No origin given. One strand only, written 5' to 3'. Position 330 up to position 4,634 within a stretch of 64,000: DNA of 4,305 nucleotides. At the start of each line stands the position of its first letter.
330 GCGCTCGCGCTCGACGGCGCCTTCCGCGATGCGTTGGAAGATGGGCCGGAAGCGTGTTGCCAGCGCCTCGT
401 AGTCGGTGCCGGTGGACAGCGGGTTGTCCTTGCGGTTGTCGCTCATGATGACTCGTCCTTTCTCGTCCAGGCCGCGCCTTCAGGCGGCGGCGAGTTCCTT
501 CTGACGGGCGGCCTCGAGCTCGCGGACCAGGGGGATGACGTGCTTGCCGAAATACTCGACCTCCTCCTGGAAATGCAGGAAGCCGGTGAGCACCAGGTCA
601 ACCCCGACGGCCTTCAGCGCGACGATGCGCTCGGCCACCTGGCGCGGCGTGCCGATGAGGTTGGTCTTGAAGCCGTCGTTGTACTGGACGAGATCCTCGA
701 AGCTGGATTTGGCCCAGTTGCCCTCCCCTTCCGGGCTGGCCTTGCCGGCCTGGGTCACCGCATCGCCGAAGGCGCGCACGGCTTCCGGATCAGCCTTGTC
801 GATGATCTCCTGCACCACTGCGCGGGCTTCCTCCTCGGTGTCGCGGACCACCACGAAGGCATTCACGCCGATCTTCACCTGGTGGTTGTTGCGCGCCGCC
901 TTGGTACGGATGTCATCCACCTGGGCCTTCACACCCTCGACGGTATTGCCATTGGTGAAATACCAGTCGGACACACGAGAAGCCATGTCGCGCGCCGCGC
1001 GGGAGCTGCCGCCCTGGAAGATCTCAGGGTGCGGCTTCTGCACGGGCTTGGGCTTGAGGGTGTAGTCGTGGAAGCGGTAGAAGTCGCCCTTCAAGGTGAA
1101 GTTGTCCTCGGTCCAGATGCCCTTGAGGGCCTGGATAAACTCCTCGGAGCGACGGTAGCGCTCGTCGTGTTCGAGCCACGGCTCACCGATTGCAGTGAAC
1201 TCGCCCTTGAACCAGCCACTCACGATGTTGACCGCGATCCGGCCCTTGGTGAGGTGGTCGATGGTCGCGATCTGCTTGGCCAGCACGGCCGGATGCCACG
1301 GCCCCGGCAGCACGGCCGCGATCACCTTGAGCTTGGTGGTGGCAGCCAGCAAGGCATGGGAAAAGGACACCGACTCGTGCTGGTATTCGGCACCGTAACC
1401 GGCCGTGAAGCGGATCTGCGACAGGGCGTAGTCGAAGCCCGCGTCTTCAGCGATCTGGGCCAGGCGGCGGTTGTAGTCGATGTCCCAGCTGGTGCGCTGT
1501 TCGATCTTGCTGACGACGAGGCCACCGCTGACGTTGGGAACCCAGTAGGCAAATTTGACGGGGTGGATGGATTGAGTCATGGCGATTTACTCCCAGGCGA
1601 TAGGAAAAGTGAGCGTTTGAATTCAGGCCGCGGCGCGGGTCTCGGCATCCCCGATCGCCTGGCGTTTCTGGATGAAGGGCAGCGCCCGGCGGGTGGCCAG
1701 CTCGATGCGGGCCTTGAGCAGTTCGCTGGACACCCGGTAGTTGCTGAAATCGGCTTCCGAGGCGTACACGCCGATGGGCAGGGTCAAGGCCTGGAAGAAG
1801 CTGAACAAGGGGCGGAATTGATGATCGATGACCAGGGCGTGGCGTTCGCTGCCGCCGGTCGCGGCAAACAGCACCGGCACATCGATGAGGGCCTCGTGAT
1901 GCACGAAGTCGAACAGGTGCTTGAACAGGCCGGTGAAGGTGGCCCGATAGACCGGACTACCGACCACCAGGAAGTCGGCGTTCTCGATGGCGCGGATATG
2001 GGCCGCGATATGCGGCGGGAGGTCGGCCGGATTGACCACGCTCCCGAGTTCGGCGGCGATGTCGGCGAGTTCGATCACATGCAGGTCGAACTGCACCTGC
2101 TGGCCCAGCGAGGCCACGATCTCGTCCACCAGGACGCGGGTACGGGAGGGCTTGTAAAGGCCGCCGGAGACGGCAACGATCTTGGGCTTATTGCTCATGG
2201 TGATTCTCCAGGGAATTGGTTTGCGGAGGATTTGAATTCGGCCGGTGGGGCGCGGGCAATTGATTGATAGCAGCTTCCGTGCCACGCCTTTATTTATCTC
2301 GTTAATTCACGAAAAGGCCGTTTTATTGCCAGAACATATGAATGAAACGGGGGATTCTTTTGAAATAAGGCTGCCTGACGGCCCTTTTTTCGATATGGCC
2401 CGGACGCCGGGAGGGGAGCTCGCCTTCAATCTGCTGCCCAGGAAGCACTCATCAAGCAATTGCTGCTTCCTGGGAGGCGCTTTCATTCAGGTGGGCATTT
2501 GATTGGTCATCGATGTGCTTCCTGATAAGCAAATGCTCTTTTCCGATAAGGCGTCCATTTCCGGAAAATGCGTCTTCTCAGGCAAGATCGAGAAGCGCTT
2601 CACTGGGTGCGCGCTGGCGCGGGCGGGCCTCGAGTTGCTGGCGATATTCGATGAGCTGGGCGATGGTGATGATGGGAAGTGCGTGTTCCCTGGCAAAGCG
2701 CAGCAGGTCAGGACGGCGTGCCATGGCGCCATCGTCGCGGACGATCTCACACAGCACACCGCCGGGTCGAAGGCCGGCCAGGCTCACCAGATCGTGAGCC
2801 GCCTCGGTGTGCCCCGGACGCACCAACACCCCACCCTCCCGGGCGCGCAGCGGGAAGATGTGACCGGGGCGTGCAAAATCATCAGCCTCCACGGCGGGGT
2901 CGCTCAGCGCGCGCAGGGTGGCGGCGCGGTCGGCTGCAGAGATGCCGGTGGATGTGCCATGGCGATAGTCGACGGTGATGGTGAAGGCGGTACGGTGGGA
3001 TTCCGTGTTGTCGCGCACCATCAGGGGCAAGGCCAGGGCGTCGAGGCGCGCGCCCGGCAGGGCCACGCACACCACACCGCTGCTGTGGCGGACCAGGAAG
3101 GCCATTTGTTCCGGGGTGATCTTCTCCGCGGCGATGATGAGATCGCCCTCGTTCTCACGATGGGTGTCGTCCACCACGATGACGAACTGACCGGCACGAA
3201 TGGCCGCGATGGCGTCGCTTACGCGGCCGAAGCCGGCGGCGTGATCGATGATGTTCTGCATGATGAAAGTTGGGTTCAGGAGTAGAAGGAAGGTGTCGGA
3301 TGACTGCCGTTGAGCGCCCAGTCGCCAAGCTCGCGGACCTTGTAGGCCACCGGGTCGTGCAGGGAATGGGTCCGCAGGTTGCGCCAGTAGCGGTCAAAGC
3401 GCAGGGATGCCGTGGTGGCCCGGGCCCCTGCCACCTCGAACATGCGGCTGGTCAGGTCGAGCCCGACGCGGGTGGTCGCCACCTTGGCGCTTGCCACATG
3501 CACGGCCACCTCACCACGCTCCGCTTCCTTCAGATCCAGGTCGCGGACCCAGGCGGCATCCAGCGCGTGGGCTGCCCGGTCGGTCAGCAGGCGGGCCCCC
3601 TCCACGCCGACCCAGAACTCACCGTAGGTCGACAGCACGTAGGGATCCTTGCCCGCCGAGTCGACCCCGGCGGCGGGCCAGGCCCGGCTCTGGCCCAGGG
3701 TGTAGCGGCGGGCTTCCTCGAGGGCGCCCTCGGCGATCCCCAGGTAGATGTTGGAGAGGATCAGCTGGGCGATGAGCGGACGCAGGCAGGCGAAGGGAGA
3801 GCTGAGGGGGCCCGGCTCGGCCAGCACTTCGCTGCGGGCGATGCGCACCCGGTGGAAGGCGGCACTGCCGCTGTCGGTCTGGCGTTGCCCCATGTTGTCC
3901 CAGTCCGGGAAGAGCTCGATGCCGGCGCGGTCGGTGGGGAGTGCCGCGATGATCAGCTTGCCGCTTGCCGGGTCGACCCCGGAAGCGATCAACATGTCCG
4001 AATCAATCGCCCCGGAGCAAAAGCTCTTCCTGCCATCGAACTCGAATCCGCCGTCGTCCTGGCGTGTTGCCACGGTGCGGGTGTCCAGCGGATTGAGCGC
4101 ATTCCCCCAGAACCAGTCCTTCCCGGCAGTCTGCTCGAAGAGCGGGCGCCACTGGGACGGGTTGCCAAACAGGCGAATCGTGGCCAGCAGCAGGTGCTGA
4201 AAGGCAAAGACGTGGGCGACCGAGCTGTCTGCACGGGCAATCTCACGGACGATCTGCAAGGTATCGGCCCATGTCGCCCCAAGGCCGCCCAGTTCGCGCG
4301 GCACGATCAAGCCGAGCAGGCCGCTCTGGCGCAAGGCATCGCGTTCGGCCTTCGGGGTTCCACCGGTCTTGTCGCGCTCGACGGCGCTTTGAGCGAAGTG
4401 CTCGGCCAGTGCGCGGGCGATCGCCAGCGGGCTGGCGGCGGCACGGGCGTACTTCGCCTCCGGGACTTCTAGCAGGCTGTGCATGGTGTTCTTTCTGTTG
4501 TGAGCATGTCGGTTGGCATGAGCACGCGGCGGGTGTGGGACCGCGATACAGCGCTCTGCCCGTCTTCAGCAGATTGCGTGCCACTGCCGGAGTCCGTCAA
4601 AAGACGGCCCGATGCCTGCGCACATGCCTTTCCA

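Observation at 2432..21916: De novo enhancer motif TGCT-N8-AGCA at every sigma54 promoter region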

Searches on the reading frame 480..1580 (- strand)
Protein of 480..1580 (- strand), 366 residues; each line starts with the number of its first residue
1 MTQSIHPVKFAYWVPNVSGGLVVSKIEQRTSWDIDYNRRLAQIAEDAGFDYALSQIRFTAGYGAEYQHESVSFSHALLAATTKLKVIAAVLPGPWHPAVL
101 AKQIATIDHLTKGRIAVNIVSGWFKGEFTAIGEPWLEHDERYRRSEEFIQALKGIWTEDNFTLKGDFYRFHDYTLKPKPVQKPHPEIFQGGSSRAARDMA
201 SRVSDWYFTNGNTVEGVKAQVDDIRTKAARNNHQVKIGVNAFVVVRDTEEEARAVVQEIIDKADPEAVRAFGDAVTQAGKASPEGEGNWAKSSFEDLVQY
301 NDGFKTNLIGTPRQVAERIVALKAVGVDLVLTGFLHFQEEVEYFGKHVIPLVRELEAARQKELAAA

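Call 9: search_protein_families(library=ncbifam, proteins=[window:480-1580:-])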
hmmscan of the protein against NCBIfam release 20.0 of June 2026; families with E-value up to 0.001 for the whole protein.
window:480-1580:- (366 aa): 25 families
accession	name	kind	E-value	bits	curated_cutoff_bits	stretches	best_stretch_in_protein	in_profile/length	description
TIGR04021.1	LLM_DMSO2_sfnG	equivalog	2.2e-193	642.3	382.95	1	8-357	1-350/350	dimethylsulfone monooxygenase SfnG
TIGR03565.1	alk_sulf_monoox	equivalog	4.2e-52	177.3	518.2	1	12-351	4-345/346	FMNH2-dependent alkanesulfonate monooxygenase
NF001939.1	PRK00719.1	subfamily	1e-50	172.6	510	1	14-359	6-353/373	alkanesulfonate monooxygenase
TIGR03612.1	RutA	equivalog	8.4e-41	140.6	498.3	1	13-353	6-350/355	pyrimidine utilization protein A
TIGR03860.1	FMN_nitrolo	subfamily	3.5e-39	134.8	279.7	2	26-157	20-161/422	NtaA/DmoA family FMN-dependent monooxygenase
TIGR03619.1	F420_Rv2161c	subfamily_domain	2e-36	125.8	166.9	1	39-259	2-232/247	TIGR03619 family F420-dependent LLM class oxidoreductase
TIGR03560.1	F420_Rv1855c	subfamily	3.4e-28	99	231.4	1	33-230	11-214/227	TIGR03560 family F420-dependent LLM class oxidoreductase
TIGR03621.1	F420_MSMEG_2516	subfamily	6.5e-21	74.7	213.15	1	38-323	17-269/295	TIGR03621 family F420-dependent LLM class oxidoreductase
TIGR04020.1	seco_metab_LLM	subfamily_domain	7.1e-18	64.8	244.45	1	41-330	25-317/341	MupA/Atu3671 family FMN-dependent luciferase-like monooxygenase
TIGR03571.1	lucif_BA3436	subfamily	8.9e-16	58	303.9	1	26-240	22-236/304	TIGR03571 family LLM class oxidoreductase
TIGR03555.1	F420_mer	equivalog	3.9e-15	56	348.7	1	39-334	16-306/325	5,10-methylenetetrahydromethanopterin reductase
NF002619.0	PRK02271.1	equivalog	3.5e-13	49.5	276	1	39-333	18-306/329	5,10-methylenetetrahydromethanopterin reductase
TIGR03854.1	F420_MSMEG_3544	hypoth_equivalog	6.5e-13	48.6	295.6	1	75-270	49-243/290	TIGR03854 family LLM class F420-dependent oxidoreductase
TIGR03557.1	F420_G6P_family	subfamily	1.5e-12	47.3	210.4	1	40-223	18-201/316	TIGR03557 family F420-dependent LLM class oxidoreductase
TIGR03885.1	flavin_revert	hypoth_equivalog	1.1e-11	44.5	398.7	1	40-229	18-204/315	TIGR03885 family FMN-dependent LLM class oxidoreductase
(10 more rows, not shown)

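Call 43: find_homologous_proteins(query=window:480-1580:-, max_evalue=1e-60)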
Query window:480-1580:- (366 aa): 6055 proteins with E <= 1e-60 among 8000 candidates; the best 120 are listed.
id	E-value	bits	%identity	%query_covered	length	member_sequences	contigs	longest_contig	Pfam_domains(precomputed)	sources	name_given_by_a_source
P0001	3.0e-244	828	100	100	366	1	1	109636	PF00296.27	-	-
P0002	8.3e-239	810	98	100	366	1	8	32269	PF00296.27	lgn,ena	-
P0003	6.7e-238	807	97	100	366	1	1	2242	PF00296.27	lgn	-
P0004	8.1e-237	803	97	100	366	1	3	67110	PF00296.27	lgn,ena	-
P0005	3.8e-236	801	97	100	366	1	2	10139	PF00296.27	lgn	-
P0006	2.4e-229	779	93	100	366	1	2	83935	PF00296.27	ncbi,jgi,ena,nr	ncbi:MAG: dimethyl sulfone monooxygenase SfnG [Proteobacteria bacterium]|nr:dimethyl sulfone monooxy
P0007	3.2e-229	778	93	100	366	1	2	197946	PF00296.27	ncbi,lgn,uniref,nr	ncbi:dimethylsulfone monooxygenase SfnG [Zoogloea sp. LCSB751]|uniref:dimethylsulfone monooxygenase 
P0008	4.5e-226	768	91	100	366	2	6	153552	PF00296.27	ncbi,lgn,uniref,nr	ncbi:dimethylsulfone monooxygenase SfnG [Zoogloea sp.]|uniref:dimethylsulfone monooxygenase SfnG n=1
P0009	2.1e-219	746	88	100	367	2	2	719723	PF00296.27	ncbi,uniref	ncbi:dimethylsulfone monooxygenase SfnG [Zoogloea sp.]|uniref:dimethylsulfone monooxygenase SfnG n=1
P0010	1.5e-214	730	87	98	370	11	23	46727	PF00296.27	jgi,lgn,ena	jgi:dimethylsulfone monooxygenase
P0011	1.7e-214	730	87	98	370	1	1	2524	PF00296.27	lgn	-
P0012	1.5e-213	727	86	100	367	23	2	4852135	PF00296.27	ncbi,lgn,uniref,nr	ncbi:coenzyme F420-dependent N5,N10-methylene tetrahydromethanopterin reductase [Aquitalea magnusoni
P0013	1.7e-213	727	86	99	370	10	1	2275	PF00296.27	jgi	-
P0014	1.0e-212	724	88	97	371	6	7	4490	PF00296.27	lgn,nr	nr:dimethyl sulfone monooxygenase SfnG [Zoogloeaceae bacterium]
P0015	2.5e-212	723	87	95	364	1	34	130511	PF00296.27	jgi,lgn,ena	-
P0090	1.8e-209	713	88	95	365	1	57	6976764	PF00296.27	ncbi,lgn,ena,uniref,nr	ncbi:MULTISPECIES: dimethylsulfone monooxygenase SfnG [Pseudomonas]|uniref:Dimethyl sulfone monooxyg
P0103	2.7e-209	713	84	99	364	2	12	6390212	PF00296.27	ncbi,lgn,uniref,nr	ncbi:dimethyl sulfone monooxygenase SfnG [Pseudomonas aeruginosa]|uniref:dimethylsulfone monooxygena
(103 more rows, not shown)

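Call 44: find_encoding_contigs(protein=P0103, flank=4000, max_places=2)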
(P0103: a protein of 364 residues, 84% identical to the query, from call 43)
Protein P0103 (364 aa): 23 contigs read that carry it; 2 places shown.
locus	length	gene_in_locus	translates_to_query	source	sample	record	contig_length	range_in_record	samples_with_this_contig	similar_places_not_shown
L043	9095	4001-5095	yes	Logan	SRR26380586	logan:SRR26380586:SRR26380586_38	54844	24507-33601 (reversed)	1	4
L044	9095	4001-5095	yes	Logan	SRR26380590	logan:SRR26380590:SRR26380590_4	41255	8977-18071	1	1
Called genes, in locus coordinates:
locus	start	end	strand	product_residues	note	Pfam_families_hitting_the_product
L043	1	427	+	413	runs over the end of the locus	PF01266:DAO (faint), PF01494:FAD_binding_3 (weak), PF03486:HI0933_like, PF07992:Pyr_redox_2 (faint), PF13450:NAD_binding_8 (weak), PF22780:HI0933_like_1st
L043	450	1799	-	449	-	PF00270:DEAD, PF04851:ResIII (weak), PF00271:Helicase_C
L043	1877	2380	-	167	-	PF01936:NYN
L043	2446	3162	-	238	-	PF09849:DUF2076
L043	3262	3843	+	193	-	PF00857:Isochorismatase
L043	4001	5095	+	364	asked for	PF00296:Bac_luciferase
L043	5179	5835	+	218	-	PF06790:UPF0259, PF25231:DUF7847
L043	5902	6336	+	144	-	PF00903:Glyoxalase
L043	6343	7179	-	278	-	PF00106:adh_short, PF08659:KR, PF13561:adh_short_C2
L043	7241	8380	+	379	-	PF03372:Exo_endo_phos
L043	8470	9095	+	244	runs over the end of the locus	-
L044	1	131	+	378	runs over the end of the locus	-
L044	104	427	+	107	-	PF03486:HI0933_like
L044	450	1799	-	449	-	PF00270:DEAD, PF04851:ResIII (weak), PF00271:Helicase_C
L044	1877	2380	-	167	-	PF01936:NYN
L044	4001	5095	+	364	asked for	PF00296:Bac_luciferase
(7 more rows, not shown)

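Call 45: find_encoding_contigs(protein=P0090, flank=4000, max_places=2)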
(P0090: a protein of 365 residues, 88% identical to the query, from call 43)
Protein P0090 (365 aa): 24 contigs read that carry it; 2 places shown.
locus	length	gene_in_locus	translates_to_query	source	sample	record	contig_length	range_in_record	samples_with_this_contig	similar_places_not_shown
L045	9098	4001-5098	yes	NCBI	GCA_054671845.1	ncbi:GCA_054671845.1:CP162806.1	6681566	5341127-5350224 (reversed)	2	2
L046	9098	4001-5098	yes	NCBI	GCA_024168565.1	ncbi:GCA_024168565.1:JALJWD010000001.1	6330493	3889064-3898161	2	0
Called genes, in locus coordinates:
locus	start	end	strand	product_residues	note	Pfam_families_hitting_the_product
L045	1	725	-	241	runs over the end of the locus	PF02517:Rce1-like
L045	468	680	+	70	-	-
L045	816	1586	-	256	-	PF13489:Methyltransf_23 (weak), PF13847:Methyltransf_31 (weak), PF08241:Methyltransf_11, PF08242:Methyltransf_12 (faint), PF13649:Methyltransf_25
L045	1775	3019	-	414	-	PF02771:Acyl-CoA_dh_N (weak), PF02770:Acyl-CoA_dh_M (weak), PF08028:Acyl-CoA_dh_2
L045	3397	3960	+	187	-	PF02525:Flavodoxin_2 (weak), PF03358:FMN_red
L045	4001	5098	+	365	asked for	PF00296:Bac_luciferase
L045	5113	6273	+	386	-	PF00501:AMP-binding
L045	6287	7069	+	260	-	PF00005:ABC_tran, PF13304:AAA_21 (faint), PF12399:BCA_ABC_TP_C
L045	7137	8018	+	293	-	PF02653:BPD_transp_2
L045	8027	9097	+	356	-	PF02653:BPD_transp_2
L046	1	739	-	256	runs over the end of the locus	PF13489:Methyltransf_23 (weak), PF13847:Methyltransf_31 (weak), PF08241:Methyltransf_11, PF13649:Methyltransf_25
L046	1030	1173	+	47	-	-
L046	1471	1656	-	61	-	-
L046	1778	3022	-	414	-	PF02771:Acyl-CoA_dh_N (weak), PF02770:Acyl-CoA_dh_M, PF08028:Acyl-CoA_dh_2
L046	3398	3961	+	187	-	PF02525:Flavodoxin_2, PF03358:FMN_red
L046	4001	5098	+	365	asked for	PF00296:Bac_luciferase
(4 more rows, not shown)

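Call 49: find_related_loci(query=window:480-1580:-, collection=genome_contigs, flank=8000)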
Query window:480-1580:- (366 aa) in genome_contigs; peptide patterns used: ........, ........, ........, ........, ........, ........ (x = any residue, [..] = any of these).
599 stretches matched a pattern (row limit reached: there are more); 595 encode a relative of the query (tblastn E <= 1e-3); the best 80 are kept; 80 distinct loci.
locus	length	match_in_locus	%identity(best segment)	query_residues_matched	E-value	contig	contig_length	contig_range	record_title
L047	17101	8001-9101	86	1-366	0e+0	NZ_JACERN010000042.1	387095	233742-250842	Aquitalea aquatica strain HSC-21Su07 NODE_3, whole genome shotgun sequence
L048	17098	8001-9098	85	1-366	0e+0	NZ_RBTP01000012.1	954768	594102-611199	Pseudomonas viridiflava strain ICMP 19473 PvrICMP19473_Contig_3, whole genome shotgun sequence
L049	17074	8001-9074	87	8-366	0e+0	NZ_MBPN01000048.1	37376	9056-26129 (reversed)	Pseudomonas defluvii strain WCHP16 NODE_49_length_37376_cov_39.992, whole genome shotgun sequence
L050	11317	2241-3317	85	8-366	0e+0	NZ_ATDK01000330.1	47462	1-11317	Pseudomonas avellanae BPIC 631 contig330, whole genome shotgun sequence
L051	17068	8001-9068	87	1-357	0e+0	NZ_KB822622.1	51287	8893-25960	Pseudomonas thermotolerans DSM 14292 H165DRAFT_scaffold00024.24, whole genome shotgun sequence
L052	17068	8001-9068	85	1-358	0e+0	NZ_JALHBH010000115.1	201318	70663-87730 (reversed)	Pseudomonas sp. RGM 3321 strain RGM3321 RGM3321_135, whole genome shotgun sequence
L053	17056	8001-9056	86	7-358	0e+0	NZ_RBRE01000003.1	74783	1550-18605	Pseudomonas cichorii strain ICMP 3353 PchICMP3353_Contig_32, whole genome shotgun sequence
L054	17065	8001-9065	85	1-357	0e+0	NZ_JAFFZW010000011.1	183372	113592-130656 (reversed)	Pseudomonas alliivorans strain 20GA0068 Pa20_1_NODE_11_length_183372_cov_75.380731, whole genome shotgun sequence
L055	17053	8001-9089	84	1-365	0e+0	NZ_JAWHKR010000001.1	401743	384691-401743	Pseudomonas fragariae (ex Marin et al. 2024) strain 17 NODE_1_length_401743_cov_12.4573_pilon, whole genome shotgun sequ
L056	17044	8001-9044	88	8-356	0e+0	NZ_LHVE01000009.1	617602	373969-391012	Pseudomonas thivervalensis strain DSM 13194 PREFIX_contig_9, whole genome shotgun sequence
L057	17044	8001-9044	88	8-356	0e+0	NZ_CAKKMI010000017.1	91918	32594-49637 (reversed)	Pseudomonas brassicacearum isolate Bi06, whole genome shotgun sequence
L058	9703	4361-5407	87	8-356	0e+0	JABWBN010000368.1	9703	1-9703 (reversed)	MAG: Burkholderiaceae bacterium isolate MAG_31 scaffold_53853, whole genome shotgun sequence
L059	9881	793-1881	85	8-366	0e+0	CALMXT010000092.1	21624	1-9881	MAG TPA_asm: uncultured Zoogloea sp. isolate SRR5007354_bin.182_CONCOCT_v1.1_MAG genome assembly, contig: ERZ778036.1870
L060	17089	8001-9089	84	4-366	0e+0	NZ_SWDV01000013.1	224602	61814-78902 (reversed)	Pseudomonas nicosulfuronedens strain LAM1902 LAM1902_ctg013, whole genome shotgun sequence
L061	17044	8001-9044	88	8-356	0e+0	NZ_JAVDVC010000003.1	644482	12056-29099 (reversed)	Pseudomonas brassicacearum strain 3432 Ga0454458_03, whole genome shotgun sequence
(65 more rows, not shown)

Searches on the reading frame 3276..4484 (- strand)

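Call 9: search_protein_families(library=ncbifam, proteins=[window:3276-4484:-])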
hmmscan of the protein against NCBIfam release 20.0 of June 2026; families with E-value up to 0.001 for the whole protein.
window:3276-4484:- (402 aa): 12 families
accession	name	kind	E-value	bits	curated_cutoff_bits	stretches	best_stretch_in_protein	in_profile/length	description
NF043015.1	DibenthMonoxDszC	equivalog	4.6e-118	394.6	850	1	15-402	14-415/415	dibenzothiophene monooxygenase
TIGR04022.1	sulfur_SfnB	equivalog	1.9e-89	300.3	430.9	1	16-397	7-386/391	SfnB family sulfur acquisition oxidoreductase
NF049984.1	Rv1679_FadE16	equivalog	2.4e-20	73.1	600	1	31-392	13-366/371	Rv1679 family acyl-CoA dehydrogenase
NF042439.1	SulpropCoADesulf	equivalog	5.3e-18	64.9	600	1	22-374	3-353/379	3-sulfinopropanoyl-CoA desulfinase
NF042972.1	AcrlCoAredClosAcrC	equivalog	6.5e-14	51.4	640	1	24-262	17-264/378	acryloyl-CoA reductase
NF008997.0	PRK12341.1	equivalog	1.2e-10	41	537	1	28-374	22-359/382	acyl-CoA dehydrogenase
NF045629.1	monooxsub_HsaA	equivalog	2.1e-09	36.6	450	1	24-208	5-184/383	3-hydroxy-9,10-secoandrosta-1,3,5(10)-triene-9,17-dione monooxygenase oxygenase subunit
NF045552.1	GlutCoADH_Des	equivalog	1.2e-08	34.6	470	1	51-375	46-363/387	glutaryl-CoA dehydrogenase Acd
NF045652.1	ProlPCPDhRedW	equivalog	3.7e-07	29.3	650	1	52-317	41-312/376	L-prolyl-[peptidyl-carrier protein] dehydrogenase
NF043006.1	CyhCrbnylCoADH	equivalog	4.8e-07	29.1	650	0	21-96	14-90/380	cyclohexane-1-carbonyl-CoA dehydrogenase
TIGR03207.1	cyc_hxne_CoA_dh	equivalog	8.9e-07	28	575.35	1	25-225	15-224/372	cyclohexanecarboxyl-CoA dehydrogenase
NF045920.1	HphnlacHdxOX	equivalog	6e-06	25.4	650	1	29-383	11-365/384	p-hydroxyphenylacetate 3-hydroxylase oxygenase component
